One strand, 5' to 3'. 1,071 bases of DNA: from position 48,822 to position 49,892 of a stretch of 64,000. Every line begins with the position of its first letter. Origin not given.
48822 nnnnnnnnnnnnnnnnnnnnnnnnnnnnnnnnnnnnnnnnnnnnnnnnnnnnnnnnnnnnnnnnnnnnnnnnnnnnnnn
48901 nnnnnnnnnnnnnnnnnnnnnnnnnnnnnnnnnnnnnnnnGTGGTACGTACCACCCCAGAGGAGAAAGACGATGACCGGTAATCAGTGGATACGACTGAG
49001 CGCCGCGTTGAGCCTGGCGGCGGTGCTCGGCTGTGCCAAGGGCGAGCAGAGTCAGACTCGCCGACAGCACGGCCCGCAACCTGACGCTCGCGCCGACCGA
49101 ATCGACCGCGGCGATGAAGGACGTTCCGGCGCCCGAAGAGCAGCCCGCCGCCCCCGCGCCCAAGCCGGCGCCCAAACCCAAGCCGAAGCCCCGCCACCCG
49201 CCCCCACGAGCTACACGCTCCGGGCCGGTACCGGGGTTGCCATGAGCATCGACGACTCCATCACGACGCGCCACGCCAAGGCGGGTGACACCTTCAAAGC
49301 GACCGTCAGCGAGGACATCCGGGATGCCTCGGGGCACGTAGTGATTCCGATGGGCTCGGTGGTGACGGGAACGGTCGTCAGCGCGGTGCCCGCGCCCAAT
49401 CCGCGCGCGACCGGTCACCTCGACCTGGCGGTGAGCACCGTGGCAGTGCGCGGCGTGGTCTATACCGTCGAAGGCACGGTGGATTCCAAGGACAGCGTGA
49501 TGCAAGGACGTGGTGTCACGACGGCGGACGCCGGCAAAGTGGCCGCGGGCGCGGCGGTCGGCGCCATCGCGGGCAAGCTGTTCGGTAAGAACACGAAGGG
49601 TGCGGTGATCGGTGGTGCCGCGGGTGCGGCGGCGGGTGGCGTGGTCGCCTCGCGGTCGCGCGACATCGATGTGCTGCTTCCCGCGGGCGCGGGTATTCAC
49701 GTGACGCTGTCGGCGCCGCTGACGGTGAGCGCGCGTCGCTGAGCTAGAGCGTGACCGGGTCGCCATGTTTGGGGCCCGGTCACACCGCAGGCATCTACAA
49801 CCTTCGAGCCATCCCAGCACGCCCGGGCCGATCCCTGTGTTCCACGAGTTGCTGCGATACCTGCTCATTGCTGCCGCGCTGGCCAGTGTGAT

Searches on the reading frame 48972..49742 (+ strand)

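Call 71: search_protein_families(library=pfam, proteins=[window:48972-49742:+], max_evalue=0.001)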
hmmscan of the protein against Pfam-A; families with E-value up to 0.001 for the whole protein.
window:48972-49742:+ (256 aa): 3 families
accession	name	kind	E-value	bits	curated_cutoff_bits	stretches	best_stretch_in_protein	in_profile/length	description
PF13441.11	Gly-zipper_YMGG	-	1.5e-06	28.2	28.9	1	187-226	4-43/45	YMGG-like Gly-zipper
PF05433.20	Rick_17kDa_Anti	-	8.2e-06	26.1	24.2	1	191-227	4-40/43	Glycine zipper 2TM domain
PF13488.11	Gly-zipper_Omp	-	6.6e-05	23.2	25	1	191-226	4-39/46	Glycine zipper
